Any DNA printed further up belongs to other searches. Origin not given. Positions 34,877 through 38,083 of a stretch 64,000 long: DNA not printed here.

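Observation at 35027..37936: TetR-linked secreted fusion of three different hydrolase folds plus an EF-hand pair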

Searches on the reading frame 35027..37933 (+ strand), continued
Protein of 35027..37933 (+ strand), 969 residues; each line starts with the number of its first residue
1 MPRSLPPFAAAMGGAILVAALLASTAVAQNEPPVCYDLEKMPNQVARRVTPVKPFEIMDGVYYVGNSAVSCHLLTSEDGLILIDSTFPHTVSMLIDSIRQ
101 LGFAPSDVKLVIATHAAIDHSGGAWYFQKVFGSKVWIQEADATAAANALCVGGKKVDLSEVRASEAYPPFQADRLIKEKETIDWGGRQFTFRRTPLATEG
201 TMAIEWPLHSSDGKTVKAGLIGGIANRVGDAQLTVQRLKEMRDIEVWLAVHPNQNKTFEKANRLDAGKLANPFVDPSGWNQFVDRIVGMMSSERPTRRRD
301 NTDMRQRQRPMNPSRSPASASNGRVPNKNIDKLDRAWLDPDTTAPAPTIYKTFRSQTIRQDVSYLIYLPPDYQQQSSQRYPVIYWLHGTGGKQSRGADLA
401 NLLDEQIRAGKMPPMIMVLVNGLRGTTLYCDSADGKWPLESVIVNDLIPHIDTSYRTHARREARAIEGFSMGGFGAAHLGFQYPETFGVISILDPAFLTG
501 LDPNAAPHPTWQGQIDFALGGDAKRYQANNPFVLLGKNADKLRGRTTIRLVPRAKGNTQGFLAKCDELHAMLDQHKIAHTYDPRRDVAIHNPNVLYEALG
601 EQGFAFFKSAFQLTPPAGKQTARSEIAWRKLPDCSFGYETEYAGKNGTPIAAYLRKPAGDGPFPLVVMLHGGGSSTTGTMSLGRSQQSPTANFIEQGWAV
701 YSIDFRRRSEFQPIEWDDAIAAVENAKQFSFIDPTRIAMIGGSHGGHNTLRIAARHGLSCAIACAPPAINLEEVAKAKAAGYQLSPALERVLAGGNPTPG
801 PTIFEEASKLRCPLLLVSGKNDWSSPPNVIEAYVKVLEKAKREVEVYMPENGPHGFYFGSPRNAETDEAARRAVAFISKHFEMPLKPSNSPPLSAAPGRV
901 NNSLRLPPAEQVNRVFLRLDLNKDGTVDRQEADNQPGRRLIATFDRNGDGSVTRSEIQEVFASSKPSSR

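Call 5: find_homologous_proteins(query=window:35027-37933:+, max_evalue=0.00001)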
Query window:35027-37933:+ (969 aa): 213 proteins with E <= 0.00001 among 8000 candidates; the best 120 are listed.
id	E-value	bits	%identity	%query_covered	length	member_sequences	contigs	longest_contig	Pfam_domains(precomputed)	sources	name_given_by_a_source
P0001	0.0e+0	2202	98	100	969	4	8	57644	PF07859.20,PF00561.27,PF00036.39,PF12146.16,PF00753.34,PF13405.13,PF00756.27,PF00326.28,PF05448.19,PF12697.14,PF13202.13,PF20434.6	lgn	-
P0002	0.0e+0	1037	58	28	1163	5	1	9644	PF00756.27,PF00326.28,PF07859.20,PF05448.19,PF12697.14,PF01738.25,PF08840.18,PF00561.27,PF12146.16,PF20434.6,PF00753.34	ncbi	-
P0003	1.7e-273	928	67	60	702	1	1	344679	PF00756.27,PF00753.34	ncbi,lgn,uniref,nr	ncbi:alpha/beta hydrolase-fold protein [Blastopirellula marina]|uniref:Metallo-beta-lactamase domain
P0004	8.9e-270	916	47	61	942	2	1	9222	PF07859.20,PF01738.25,PF00561.27,PF00036.39,PF12146.16,PF13405.13,PF00756.27,PF00326.28,PF06500.18,PF05448.19,PF12697.14,PF08840.18,PF20434.6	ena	-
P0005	2.0e-267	908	47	59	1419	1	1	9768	PF07859.20,PF01738.25,PF00561.27,PF00036.39,PF12146.16,PF02129.25,PF13405.13,PF00756.27,PF00326.28,PF06500.18,PF05448.19,PF12697.14,PF08840.18,PF13202.13,PF20434.6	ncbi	ncbi:alpha/beta fold hydrolase [Candidatus Poribacteria bacterium]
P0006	1.8e-266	905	48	54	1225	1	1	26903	PF00756.27,PF00326.28,PF07859.20,PF00561.27,PF12146.16,PF02230.23,PF20434.6,PF00753.34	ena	-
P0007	1.8e-258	878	53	36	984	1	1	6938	PF00756.27,PF00326.28,PF07859.20,PF12697.14,PF01738.25,PF08840.18,PF00561.27,PF12146.16,PF20434.6,PF00753.34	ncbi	-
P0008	4.8e-240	817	50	35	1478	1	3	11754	PF00756.27,PF00326.28,PF12697.14,PF08840.18,PF00561.27,PF00036.39,PF12146.16,PF20434.6,PF00753.34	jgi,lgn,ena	-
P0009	2.1e-238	812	51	35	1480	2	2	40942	PF00756.27,PF00326.28,PF07859.20,PF05448.19,PF12697.14,PF01738.25,PF08840.18,PF00561.27,PF12146.16,PF20434.6,PF00753.34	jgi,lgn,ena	-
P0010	1.8e-189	650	39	60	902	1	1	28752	PF00756.27,PF00326.28,PF01738.25,PF12146.16,PF02230.23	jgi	jgi:endo-1,4-beta-xylanase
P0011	4.3e-188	646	56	28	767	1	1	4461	PF13405.13,PF00756.27,PF00326.28,PF13499.13,PF00561.27,PF13202.13,PF00036.39,PF12146.16,PF00753.34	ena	-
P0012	7.8e-170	585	48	32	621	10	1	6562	PF00756.27,PF12146.16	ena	-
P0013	1.1e-167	578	54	29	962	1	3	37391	PF00756.27,PF00326.28,PF00561.27,PF12146.16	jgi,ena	-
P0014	7.2e-166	572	48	56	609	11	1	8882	PF00756.27,PF00326.28,PF07859.20,PF12697.14,PF08840.18,PF12146.16,PF20434.6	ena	-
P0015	7.7e-165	569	49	34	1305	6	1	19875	PF00756.27,PF00326.28,PF00561.27,PF12146.16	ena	-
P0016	8.3e-163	562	52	30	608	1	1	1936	PF00756.27,PF00326.28,PF07859.20,PF05448.19,PF12697.14,PF01738.25,PF08840.18,PF12146.16,PF20434.6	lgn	-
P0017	2.3e-160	554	52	29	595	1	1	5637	PF00756.27,PF00326.28,PF07859.20,PF12697.14,PF08840.18,PF00561.27,PF12146.16,PF20434.6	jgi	jgi:endo-1,4-beta-xylanase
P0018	4.3e-160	553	53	28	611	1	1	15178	PF00756.27,PF00326.28,PF07859.20,PF01738.25,PF08840.18,PF12146.16,PF20434.6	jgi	jgi:enterochelin esterase-like enzyme/acetyl esterase/lipase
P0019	1.7e-159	551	53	28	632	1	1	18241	PF00756.27,PF00326.28,PF07859.20,PF06500.18,PF05448.19,PF12697.14,PF00561.27,PF12146.16,PF20434.6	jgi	jgi:endo-1,4-beta-xylanase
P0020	5.3e-159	549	51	30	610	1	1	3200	PF00756.27,PF00326.28,PF07859.20,PF12697.14,PF01738.25,PF08840.18,PF12146.16,PF20434.6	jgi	jgi:endo-1,4-beta-xylanase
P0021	2.7e-158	547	51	28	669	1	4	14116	PF00756.27,PF00326.28,PF07859.20,PF12697.14,PF01738.25,PF08840.18,PF12146.16,PF20434.6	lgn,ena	-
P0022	4.1e-156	540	51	29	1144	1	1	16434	PF14871.13,PF00756.27,PF07859.20,PF01120.24,PF12146.16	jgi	jgi:alpha-L-fucosidase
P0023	6.9e-156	539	46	57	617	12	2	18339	PF00756.27,PF00326.28,PF07859.20,PF12697.14,PF12146.16,PF20434.6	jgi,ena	-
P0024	5.5e-155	536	46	56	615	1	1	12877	PF00756.27,PF00326.28,PF07859.20,PF05448.19,PF12697.14,PF01738.25,PF12146.16,PF20434.6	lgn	-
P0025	6.1e-155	536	50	30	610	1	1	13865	PF00756.27,PF00326.28,PF07859.20,PF12697.14,PF01738.25,PF08840.18,PF12146.16,PF20434.6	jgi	jgi:endo-1,4-beta-xylanase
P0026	2.4e-154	534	52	31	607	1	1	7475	PF00756.27,PF00326.28,PF07859.20,PF08840.18,PF12146.16,PF20434.6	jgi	jgi:endo-1,4-beta-xylanase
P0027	3.7e-154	533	48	31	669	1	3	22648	PF00756.27,PF00326.28,PF07859.20,PF12697.14,PF01738.25,PF08840.18,PF12146.16,PF20434.6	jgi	jgi:endo-1,4-beta-xylanase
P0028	3.8e-154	533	51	28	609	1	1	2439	PF00756.27,PF00326.28,PF07859.20,PF01738.25,PF08840.18,PF12146.16,PF20434.6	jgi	jgi:endo-1,4-beta-xylanase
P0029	1.1e-153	532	51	28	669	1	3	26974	PF00756.27,PF00326.28,PF07859.20,PF01738.25,PF08840.18,PF12146.16,PF20434.6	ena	-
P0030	1.4e-153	531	46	32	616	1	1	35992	PF00756.27,PF00326.28,PF07859.20,PF12697.14,PF12146.16,PF20434.6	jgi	jgi:endo-1,4-beta-xylanase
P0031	4.7e-153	530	46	56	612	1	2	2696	PF00756.27,PF00326.28,PF07859.20,PF12146.16,PF20434.6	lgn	-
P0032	3.3e-152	527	46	56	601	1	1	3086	PF00756.27,PF00326.28,PF07859.20,PF05448.19,PF12146.16,PF20434.6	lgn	-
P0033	7.3e-152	526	50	30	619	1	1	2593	PF00756.27,PF00326.28,PF07859.20,PF06500.18,PF12697.14,PF01738.25,PF08840.18,PF12146.16,PF20434.6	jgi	jgi:dipeptidyl aminopeptidase/acylaminoacyl peptidase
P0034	8.4e-152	525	52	28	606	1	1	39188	PF02129.25,PF00756.27,PF00326.28,PF07859.20,PF12146.16,PF20434.6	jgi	jgi:endo-1,4-beta-xylanase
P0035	3.0e-151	524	46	27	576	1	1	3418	PF00756.27,PF00753.34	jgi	-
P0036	3.6e-151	523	48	30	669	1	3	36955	PF00756.27,PF00326.28,PF07859.20,PF12697.14,PF01738.25,PF08840.18,PF00561.27,PF12146.16,PF20434.6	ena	-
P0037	8.5e-151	522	46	31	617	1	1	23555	PF00756.27,PF00326.28,PF07859.20,PF12697.14,PF01738.25,PF08840.18,PF12146.16,PF20434.6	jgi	jgi:endo-1,4-beta-xylanase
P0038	8.8e-151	522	51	28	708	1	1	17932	PF00756.27,PF00326.28,PF07859.20,PF00561.27,PF12146.16,PF20434.6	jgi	jgi:endo-1,4-beta-xylanase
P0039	9.9e-151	522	50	28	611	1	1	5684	PF00756.27,PF00326.28,PF07859.20,PF08840.18,PF12146.16,PF20434.6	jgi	jgi:endo-1,4-beta-xylanase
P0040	1.2e-150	522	51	28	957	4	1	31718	PF00756.27,PF00326.28,PF07859.20,PF12697.14,PF01738.25,PF08840.18,PF12146.16,PF20434.6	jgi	jgi:enterochelin esterase-like enzyme/dienelactone hydrolase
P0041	1.5e-150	521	49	29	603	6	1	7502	PF00756.27,PF00326.28,PF07859.20,PF01738.25,PF08840.18,PF12146.16,PF20434.6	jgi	jgi:endo-1,4-beta-xylanase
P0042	2.3e-150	521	50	30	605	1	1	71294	PF00756.27,PF00326.28,PF07859.20,PF06500.18,PF12697.14,PF01738.25,PF08840.18,PF12146.16,PF20434.6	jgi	jgi:endo-1,4-beta-xylanase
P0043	3.7e-149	517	51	28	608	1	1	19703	PF00756.27,PF00326.28,PF07859.20,PF08840.18,PF12146.16,PF20434.6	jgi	jgi:dipeptidyl aminopeptidase/acylaminoacyl peptidase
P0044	6.6e-149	516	50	28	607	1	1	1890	PF00756.27,PF00326.28,PF07859.20,PF01738.25,PF08840.18,PF12146.16,PF20434.6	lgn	-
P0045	8.8e-149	515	52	29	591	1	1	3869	PF00756.27,PF00326.28,PF07859.20,PF06500.18,PF08840.18,PF12146.16,PF20434.6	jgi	jgi:endo-1,4-beta-xylanase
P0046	2.2e-148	514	53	28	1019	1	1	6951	PF00756.27,PF00326.28,PF07859.20,PF12697.14,PF12146.16,PF20434.6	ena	-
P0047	2.7e-148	514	51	28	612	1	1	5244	PF00756.27,PF00326.28,PF07859.20,PF08840.18,PF12146.16,PF20434.6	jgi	jgi:endo-1,4-beta-xylanase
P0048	3.7e-148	513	45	56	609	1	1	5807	PF00756.27,PF00326.28,PF05448.19,PF12697.14,PF01738.25,PF12146.16,PF20434.6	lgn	-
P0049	9.7e-148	512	47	32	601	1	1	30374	PF00756.27,PF00326.28,PF07859.20,PF12146.16,PF20434.6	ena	-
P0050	9.9e-148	512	50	28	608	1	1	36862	PF00756.27,PF00326.28,PF07859.20,PF12697.14,PF01738.25,PF00561.27,PF12146.16,PF20434.6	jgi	jgi:endo-1,4-beta-xylanase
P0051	4.0e-147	510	48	28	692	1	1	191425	PF00756.27,PF00326.28,PF07859.20,PF12697.14,PF08840.18,PF12146.16,PF20434.6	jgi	jgi:endo-1,4-beta-xylanase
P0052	4.6e-147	510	49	29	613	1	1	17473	PF00756.27,PF00326.28,PF07859.20,PF08840.18,PF00561.27,PF12146.16,PF20434.6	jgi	jgi:endo-1,4-beta-xylanase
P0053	6.9e-147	509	51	28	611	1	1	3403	PF00756.27,PF00326.28,PF07859.20,PF00561.27,PF12146.16,PF20434.6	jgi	jgi:endo-1,4-beta-xylanase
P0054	1.6e-146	508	44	56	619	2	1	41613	PF00756.27,PF00326.28,PF12146.16,PF20434.6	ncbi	ncbi:MAG: alpha/beta hydrolase-fold protein [Bryobacteraceae bacterium]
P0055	1.9e-146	508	50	28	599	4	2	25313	PF00756.27,PF00326.28,PF07859.20,PF05448.19,PF12697.14,PF01738.25,PF08840.18,PF00561.27,PF12146.16,PF20434.6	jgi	jgi:dipeptidyl aminopeptidase/acylaminoacyl peptidase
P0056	3.0e-146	507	51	28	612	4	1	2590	PF00756.27,PF00326.28,PF07859.20,PF12146.16,PF20434.6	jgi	-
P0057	3.5e-146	507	45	33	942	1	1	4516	PF00756.27,PF00326.28,PF07859.20,PF12697.14,PF01738.25,PF00561.27,PF12146.16,PF20434.6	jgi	jgi:dipeptidyl aminopeptidase/acylaminoacyl peptidase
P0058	5.0e-146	506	43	56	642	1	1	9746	PF00756.27,PF00326.28,PF12697.14,PF01738.25,PF12146.16,PF20434.6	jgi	jgi:endo-1,4-beta-xylanase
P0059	5.1e-146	506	47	31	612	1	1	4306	PF00756.27,PF00326.28,PF07859.20,PF08840.18,PF12146.16,PF20434.6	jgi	jgi:endo-1,4-beta-xylanase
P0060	5.3e-146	506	48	30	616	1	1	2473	PF00756.27,PF00326.28,PF07859.20,PF01738.25,PF00561.27,PF12146.16,PF20434.6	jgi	jgi:endo-1,4-beta-xylanase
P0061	8.1e-146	506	47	33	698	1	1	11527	PF00756.27,PF00326.28,PF07859.20,PF01738.25,PF08840.18,PF00561.27,PF12146.16,PF20434.6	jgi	jgi:endo-1,4-beta-xylanase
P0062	1.4e-145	505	49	28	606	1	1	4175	PF00756.27,PF00326.28,PF07859.20,PF12697.14,PF12146.16,PF20434.6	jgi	jgi:endo-1,4-beta-xylanase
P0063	2.1e-145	504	44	56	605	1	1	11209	PF00756.27,PF00326.28,PF07859.20,PF08840.18,PF12146.16,PF20434.6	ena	-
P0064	2.5e-145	504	50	28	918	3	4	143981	PF00756.27,PF00326.28,PF07859.20,PF12697.14,PF01738.25,PF08840.18,PF00561.27,PF12146.16,PF20434.6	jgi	jgi:enterochelin esterase-like enzyme/dienelactone hydrolase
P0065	7.0e-145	502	44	56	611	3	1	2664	PF00756.27,PF00326.28,PF07859.20,PF20434.6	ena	-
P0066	9.5e-145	502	53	28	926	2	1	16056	PF00756.27,PF00326.28,PF07859.20,PF08840.18,PF00561.27,PF12146.16,PF20434.6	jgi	jgi:enterochelin esterase-like enzyme/dienelactone hydrolase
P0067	1.2e-143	498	49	28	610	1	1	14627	PF00756.27,PF00326.28,PF07859.20,PF08840.18,PF12146.16,PF20434.6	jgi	jgi:endo-1,4-beta-xylanase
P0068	1.7e-143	498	49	28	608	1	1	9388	PF00756.27,PF00326.28,PF07859.20,PF08840.18,PF12146.16,PF20434.6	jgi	jgi:endo-1,4-beta-xylanase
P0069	2.0e-143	498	52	28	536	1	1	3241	PF00756.27,PF00326.28,PF07859.20,PF00561.27,PF12146.16,PF20434.6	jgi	jgi:endo-1,4-beta-xylanase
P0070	4.8e-143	496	43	56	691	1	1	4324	PF00756.27,PF00326.28,PF07859.20,PF05448.19,PF12146.16,PF20434.6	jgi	-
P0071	5.3e-143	496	43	56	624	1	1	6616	PF00756.27,PF00326.28,PF07859.20,PF01738.25,PF08840.18,PF12146.16,PF20434.6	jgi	jgi:dipeptidyl aminopeptidase/acylaminoacyl peptidase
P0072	6.4e-143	496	47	28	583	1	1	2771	PF00756.27,PF00326.28,PF07859.20,PF12697.14,PF08840.18,PF12146.16,PF20434.6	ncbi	-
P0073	3.9e-142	493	43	56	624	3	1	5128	PF00756.27,PF00326.28,PF07859.20,PF01738.25,PF08840.18,PF20434.6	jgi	jgi:dipeptidyl aminopeptidase/acylaminoacyl peptidase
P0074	3.3e-141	490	42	56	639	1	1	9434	PF00756.27,PF00326.28,PF07859.20,PF01738.25,PF08840.18,PF12146.16,PF20434.6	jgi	jgi:dienelactone hydrolase/S-formylglutathione hydrolase FrmB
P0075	5.1e-141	490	49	28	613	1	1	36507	PF00756.27,PF00326.28,PF07859.20,PF12146.16,PF20434.6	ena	-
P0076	6.2e-141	489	48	31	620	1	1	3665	PF00756.27,PF00326.28,PF07859.20,PF06500.18,PF01738.25,PF00561.27,PF12146.16,PF20434.6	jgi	jgi:enterochelin esterase-like enzyme/dienelactone hydrolase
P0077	1.4e-140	488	44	56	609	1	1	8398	PF00756.27,PF00326.28,PF07859.20,PF01738.25,PF08840.18,PF12146.16,PF20434.6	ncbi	-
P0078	2.0e-140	488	45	33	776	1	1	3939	PF00756.27,PF00326.28,PF12146.16,PF20434.6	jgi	jgi:endo-1,4-beta-xylanase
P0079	2.8e-140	487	47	28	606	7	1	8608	PF02129.25,PF00756.27,PF00326.28,PF07859.20,PF05448.19,PF12146.16,PF20434.6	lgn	-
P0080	4.3e-140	487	47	28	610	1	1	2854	PF00756.27,PF00326.28,PF07859.20,PF08840.18,PF12146.16,PF20434.6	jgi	jgi:endo-1,4-beta-xylanase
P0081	5.5e-140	486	44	28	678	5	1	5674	PF00756.27,PF00326.28,PF07859.20,PF01738.25,PF08840.18,PF12146.16,PF20434.6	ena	-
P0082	1.3e-139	485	48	30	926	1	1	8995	PF00756.27,PF00326.28,PF12146.16,PF20434.6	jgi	jgi:dipeptidyl aminopeptidase/acylaminoacyl peptidase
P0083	1.5e-138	481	46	26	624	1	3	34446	PF00756.27,PF00326.28,PF07859.20,PF01738.25,PF08840.18,PF12146.16,PF20434.6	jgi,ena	-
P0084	2.1e-138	481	43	56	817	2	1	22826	PF00756.27,PF00326.28,PF05448.19,PF13472.13,PF20434.6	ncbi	-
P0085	3.0e-138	481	45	32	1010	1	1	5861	PF00756.27,PF00326.28,PF07859.20,PF08840.18,PF00561.27,PF12146.16,PF20434.6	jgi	jgi:enterochelin esterase-like enzyme/dienelactone hydrolase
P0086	1.0e-135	472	42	59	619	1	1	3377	PF00756.27,PF00326.28,PF07859.20,PF05448.19,PF12146.16,PF20434.6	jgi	jgi:endo-1,4-beta-xylanase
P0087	3.5e-135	470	47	30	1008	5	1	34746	PF00756.27,PF00326.28,PF07859.20,PF08840.18,PF00561.27,PF12146.16,PF20434.6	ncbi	-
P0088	8.9e-135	469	49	28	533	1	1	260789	PF00756.27,PF00326.28,PF07859.20,PF12697.14,PF08840.18,PF12146.16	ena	-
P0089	4.6e-133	463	41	34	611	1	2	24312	PF00756.27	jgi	jgi:enterochelin esterase-like enzyme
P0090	2.6e-128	448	42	28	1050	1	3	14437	PF00756.27,PF00326.28,PF07859.20,PF05448.19,PF12697.14,PF01738.25,PF00561.27,PF12146.16,PF20434.6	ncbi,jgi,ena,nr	ncbi:MAG TPA: alpha/beta fold hydrolase [Sedimentisphaerales bacterium]|nr:alpha/beta fold hydrolase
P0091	1.7e-127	445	41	56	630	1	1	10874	PF00756.27,PF00326.28,PF07859.20,PF12697.14,PF01738.25,PF08840.18,PF12146.16,PF20434.6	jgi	jgi:enterochelin esterase-like enzyme/dienelactone hydrolase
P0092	1.3e-124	435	42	32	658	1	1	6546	PF00756.27,PF00326.28,PF07859.20,PF12697.14,PF01738.25,PF08840.18,PF12146.16,PF02230.23,PF20434.6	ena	-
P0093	7.1e-123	430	41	58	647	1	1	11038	PF00756.27,PF00326.28,PF01738.25,PF12146.16,PF20434.6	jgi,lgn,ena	-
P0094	7.6e-122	426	33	54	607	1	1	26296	PF00756.27,PF12146.16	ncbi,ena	-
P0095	3.9e-120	421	44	31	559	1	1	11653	PF00756.27,PF00326.28,PF07859.20,PF05448.19,PF12697.14,PF01738.25,PF08840.18,PF00561.27,PF12146.16,PF20434.6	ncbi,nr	ncbi:MAG: alpha/beta fold hydrolase, partial [Candidatus Sumerlaeota bacterium]|nr:alpha/beta fold h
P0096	4.3e-120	420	45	26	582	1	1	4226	PF00756.27,PF00326.28,PF07859.20,PF12697.14,PF01738.25,PF12146.16,PF20434.6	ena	-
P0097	4.3e-119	417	39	28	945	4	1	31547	PF00756.27,PF00326.28,PF07859.20,PF12697.14,PF01738.25,PF00561.27,PF12146.16,PF20434.6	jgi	jgi:enterochelin esterase-like enzyme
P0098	3.2e-114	401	41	28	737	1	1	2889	PF00756.27,PF00326.28,PF07859.20,PF12697.14,PF01738.25,PF08840.18,PF00561.27,PF20434.6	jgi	jgi:enterochelin esterase-like enzyme/dienelactone hydrolase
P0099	5.0e-114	400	39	33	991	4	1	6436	PF00756.27,PF00326.28,PF12146.16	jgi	-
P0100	1.8e-111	392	36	35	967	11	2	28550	PF00756.27,PF12146.16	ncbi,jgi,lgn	-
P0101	1.0e-109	386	40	34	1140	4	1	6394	PF02129.25,PF00135.35,PF00756.27,PF00326.28,PF07859.20,PF01738.25,PF00561.27,PF10503.15,PF12146.16,PF02230.23,PF20434.6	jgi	-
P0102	1.2e-108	383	46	28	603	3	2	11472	PF00756.27,PF00326.28,PF12146.16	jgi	-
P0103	9.1e-108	380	31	53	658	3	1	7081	PF00756.27,PF00326.28,PF12146.16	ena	-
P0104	2.8e-107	378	42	30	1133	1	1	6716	PF02129.25,PF00135.35,PF00756.27,PF00326.28,PF07859.20,PF01738.25,PF00561.27,PF12146.16,PF02230.23,PF20434.6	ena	-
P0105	3.1e-106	375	38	35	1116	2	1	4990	PF02129.25,PF00135.35,PF00756.27,PF00326.28,PF07859.20,PF01738.25,PF00561.27,PF12146.16,PF02230.23,PF20434.6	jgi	-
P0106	5.5e-104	367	55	31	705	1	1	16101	PF00756.27,PF02449.22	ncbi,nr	ncbi:MAG: alpha/beta hydrolase-fold protein [Candidatus Sumerlaeota bacterium]|nr:alpha/beta hydrola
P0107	7.4e-103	363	32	50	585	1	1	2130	PF00756.27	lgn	-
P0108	2.3e-96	342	54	30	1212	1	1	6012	PF00756.27,PF12146.16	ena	-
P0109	1.7e-91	326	50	28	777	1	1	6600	PF00756.27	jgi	jgi:enterochelin esterase-like enzyme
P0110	8.2e-91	324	50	31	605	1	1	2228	PF00756.27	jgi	jgi:endo-1,4-beta-xylanase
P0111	6.1e-90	321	51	29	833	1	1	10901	PF00756.27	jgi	jgi:endo-1,4-beta-xylanase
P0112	1.1e-89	320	35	60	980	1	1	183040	PF07859.20,PF01738.25,PF13499.13,PF00561.27,PF00036.39,PF12146.16,PF02129.25,PF00135.35,PF13405.13,PF00756.27,PF00326.28,PF05448.19,PF13202.13,PF02230.23,PF20434.6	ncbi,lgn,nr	ncbi:MAG: alpha/beta hydrolase fold domain-containing protein [Opitutaceae bacterium]|nr:alpha/beta 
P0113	2.0e-89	319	47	30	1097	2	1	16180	PF02129.25,PF00756.27,PF00326.28,PF07859.20,PF05448.19,PF06439.19,PF12697.14,PF01738.25,PF00561.27,PF12146.16,PF20434.6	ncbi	-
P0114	5.3e-86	308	37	58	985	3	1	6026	PF07859.20,PF12740.15,PF01738.25,PF00561.27,PF12146.16,PF02129.25,PF00135.35,PF00756.27,PF00326.28,PF05448.19,PF02230.23,PF20434.6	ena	-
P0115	3.1e-85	305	50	29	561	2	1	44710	PF00135.35,PF00756.27,PF00326.28,PF07859.20,PF01738.25,PF00561.27,PF12146.16,PF20434.6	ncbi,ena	-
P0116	1.3e-84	303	51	29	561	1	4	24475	PF00135.35,PF00756.27,PF00326.28,PF07859.20,PF01738.25,PF00561.27,PF12146.16,PF20434.6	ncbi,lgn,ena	-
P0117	1.1e-82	297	31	43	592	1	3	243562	PF00756.27,PF00561.27,PF12146.16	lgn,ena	-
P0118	1.3e-81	293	36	58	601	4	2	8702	PF02129.25,PF00756.27,PF00326.28,PF07859.20,PF12697.14,PF01738.25,PF00561.27,PF12146.16,PF20434.6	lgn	-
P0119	2.3e-81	292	46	27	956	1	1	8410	PF02129.25,PF00135.35,PF00756.27,PF00326.28,PF07859.20,PF12697.14,PF01738.25,PF00561.27,PF13202.13,PF12146.16,PF20434.6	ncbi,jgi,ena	jgi:acetyl esterase/lipase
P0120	9.9e-81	290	35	28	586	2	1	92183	PF00756.27,PF00326.28,PF01738.25,PF00561.27,PF12146.16,PF02230.23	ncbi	-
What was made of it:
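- Some relatives hit the PHB-depolymerase family PF10503 (P0101, call 5).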
